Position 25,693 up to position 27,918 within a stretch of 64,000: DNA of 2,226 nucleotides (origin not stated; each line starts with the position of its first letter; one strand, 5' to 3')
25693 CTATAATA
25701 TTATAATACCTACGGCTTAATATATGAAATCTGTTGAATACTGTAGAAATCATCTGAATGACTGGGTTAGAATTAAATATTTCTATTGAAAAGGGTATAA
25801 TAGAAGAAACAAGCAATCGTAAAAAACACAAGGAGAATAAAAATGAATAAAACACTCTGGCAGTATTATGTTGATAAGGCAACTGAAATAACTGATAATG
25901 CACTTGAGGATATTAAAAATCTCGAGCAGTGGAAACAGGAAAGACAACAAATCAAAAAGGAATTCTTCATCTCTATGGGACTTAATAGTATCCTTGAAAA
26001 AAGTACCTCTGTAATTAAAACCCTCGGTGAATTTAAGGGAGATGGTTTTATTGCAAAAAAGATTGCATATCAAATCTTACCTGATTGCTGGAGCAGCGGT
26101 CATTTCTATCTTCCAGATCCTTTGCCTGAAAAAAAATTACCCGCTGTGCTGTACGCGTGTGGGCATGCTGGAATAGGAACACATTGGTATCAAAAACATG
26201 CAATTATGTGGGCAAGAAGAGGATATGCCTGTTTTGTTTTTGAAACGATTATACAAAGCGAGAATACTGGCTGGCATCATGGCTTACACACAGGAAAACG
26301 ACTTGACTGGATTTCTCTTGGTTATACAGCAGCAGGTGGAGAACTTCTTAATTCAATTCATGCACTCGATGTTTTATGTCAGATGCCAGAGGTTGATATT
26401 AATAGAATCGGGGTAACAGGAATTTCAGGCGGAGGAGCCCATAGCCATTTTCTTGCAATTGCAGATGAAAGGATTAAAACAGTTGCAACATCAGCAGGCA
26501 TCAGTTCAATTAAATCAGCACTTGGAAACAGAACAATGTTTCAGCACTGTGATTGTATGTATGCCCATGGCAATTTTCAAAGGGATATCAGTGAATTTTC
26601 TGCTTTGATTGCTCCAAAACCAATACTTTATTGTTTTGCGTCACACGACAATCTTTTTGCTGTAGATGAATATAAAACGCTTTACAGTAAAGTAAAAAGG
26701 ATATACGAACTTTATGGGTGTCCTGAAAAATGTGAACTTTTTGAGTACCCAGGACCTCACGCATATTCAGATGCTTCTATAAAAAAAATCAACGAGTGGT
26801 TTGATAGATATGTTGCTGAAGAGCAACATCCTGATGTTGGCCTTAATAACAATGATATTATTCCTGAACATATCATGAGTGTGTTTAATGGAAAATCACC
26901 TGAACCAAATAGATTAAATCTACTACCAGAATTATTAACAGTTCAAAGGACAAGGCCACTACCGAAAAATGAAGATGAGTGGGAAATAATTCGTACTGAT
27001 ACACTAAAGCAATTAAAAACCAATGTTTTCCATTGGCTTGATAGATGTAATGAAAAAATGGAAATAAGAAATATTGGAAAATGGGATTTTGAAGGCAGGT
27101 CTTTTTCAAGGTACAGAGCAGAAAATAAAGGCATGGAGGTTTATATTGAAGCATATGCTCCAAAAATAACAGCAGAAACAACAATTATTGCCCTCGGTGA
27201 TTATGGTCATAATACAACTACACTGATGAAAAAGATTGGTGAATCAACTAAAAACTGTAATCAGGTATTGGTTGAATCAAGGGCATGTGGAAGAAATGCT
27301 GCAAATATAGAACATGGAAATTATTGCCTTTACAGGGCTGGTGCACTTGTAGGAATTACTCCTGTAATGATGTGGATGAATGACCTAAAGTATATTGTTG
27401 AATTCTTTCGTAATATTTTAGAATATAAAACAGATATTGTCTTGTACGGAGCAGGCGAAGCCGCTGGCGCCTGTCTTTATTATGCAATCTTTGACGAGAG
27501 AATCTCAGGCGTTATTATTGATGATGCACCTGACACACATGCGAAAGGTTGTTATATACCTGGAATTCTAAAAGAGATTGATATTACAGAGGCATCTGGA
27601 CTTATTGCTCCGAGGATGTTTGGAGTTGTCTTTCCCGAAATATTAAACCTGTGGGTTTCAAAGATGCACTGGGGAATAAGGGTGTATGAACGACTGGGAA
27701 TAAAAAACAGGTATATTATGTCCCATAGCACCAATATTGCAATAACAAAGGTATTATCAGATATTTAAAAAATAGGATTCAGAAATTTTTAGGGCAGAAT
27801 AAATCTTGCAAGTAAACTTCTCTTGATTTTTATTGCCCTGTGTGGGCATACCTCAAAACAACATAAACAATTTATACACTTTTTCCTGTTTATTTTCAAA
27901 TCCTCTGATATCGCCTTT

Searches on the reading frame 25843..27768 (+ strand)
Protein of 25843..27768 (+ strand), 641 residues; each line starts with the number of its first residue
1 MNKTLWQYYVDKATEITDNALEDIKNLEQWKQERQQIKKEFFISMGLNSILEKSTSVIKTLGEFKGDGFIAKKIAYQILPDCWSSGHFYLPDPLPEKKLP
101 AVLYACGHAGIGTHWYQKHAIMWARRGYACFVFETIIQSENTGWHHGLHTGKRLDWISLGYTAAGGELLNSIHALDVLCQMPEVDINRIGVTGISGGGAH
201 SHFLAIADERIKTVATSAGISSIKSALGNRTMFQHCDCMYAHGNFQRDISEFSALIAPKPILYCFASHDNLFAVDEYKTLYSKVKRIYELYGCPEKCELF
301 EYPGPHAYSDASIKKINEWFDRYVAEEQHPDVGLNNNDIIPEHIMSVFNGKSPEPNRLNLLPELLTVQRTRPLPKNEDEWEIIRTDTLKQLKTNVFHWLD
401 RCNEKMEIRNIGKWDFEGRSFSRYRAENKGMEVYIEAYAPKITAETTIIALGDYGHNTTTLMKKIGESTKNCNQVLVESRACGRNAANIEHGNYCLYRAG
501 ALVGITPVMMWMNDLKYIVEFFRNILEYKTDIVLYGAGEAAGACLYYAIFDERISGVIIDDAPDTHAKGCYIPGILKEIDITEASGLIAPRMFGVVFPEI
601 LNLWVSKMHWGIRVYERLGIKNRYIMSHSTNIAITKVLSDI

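Call 38: search_protein_families(library=pfam, proteins=[window:25843-27768:+], max_evalue=0.001)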
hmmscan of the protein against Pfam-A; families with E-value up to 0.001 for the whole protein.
window:25843-27768:+ (641 aa): 1 family
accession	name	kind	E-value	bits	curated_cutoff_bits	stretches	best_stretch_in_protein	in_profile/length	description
PF05448.18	AXE1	-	1.7e-07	30.8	21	1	88-216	73-205/321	Acetyl xylan esterase (AXE1)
